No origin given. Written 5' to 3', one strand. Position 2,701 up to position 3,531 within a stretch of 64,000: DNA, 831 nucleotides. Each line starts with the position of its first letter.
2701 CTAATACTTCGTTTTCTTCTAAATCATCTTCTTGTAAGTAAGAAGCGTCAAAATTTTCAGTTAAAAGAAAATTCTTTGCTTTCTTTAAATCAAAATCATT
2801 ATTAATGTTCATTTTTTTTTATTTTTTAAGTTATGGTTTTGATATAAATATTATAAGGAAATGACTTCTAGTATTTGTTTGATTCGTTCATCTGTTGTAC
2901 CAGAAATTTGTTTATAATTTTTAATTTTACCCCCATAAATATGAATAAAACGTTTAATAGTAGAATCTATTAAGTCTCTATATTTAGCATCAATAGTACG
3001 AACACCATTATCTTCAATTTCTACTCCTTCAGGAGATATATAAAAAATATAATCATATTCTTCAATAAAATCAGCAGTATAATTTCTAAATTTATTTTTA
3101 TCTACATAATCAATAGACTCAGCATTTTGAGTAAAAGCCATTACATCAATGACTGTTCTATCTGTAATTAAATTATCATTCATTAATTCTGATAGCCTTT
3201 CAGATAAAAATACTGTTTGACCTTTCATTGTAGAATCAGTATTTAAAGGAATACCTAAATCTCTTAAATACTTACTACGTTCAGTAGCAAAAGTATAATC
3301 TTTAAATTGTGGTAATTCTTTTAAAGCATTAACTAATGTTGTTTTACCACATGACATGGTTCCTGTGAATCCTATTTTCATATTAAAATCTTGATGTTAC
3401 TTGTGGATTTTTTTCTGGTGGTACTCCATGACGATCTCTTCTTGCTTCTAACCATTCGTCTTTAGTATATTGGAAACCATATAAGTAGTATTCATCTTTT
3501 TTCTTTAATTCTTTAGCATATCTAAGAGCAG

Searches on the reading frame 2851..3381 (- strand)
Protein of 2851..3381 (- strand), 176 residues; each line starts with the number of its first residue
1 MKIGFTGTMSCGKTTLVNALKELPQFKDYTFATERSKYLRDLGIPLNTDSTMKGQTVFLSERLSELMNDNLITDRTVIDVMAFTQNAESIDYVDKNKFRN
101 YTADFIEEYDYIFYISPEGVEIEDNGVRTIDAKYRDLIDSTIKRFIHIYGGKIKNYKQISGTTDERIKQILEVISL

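Call 4: search_protein_families(library=pfam, proteins=[window:2851-3381:-], max_evalue=0.01)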
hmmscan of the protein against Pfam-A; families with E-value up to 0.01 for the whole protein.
window:2851-3381:- (176 aa): 4 families
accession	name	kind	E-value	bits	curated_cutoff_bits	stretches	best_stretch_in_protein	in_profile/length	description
PF13521.12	AAA_28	-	2.9e-11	44.3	27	1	2-148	1-148/164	AAA domain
PF13238.12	AAA_18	-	0.00062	20.7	29.4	1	3-51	1-44/128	AAA domain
PF01926.29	MMR_HSR1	-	0.0029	18.1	21.9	1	2-38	1-38/113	50S ribosome-binding GTPase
PF01712.25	dNK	-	0.003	17.8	27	0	6-103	4-111/203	Deoxynucleoside kinase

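Call 52: search_protein_families(library=phrogs, proteins=[window:2851-3381:-], max_evalue=0.001)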
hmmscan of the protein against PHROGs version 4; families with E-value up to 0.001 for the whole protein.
window:2851-3381:- (176 aa): 3 families
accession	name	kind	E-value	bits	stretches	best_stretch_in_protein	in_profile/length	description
phrog_2107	-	other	1.2e-29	104.5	1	1-175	4-192/201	thymidylate kinase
phrog_761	-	other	1.3e-05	26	1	11-174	30-211/362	thymidylate kinase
phrog_3462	-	moron, auxiliary metabolic gene and host takeover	3e-05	24.4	1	2-174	168-337/346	nicotinamide-nucleotide adenylyltransferase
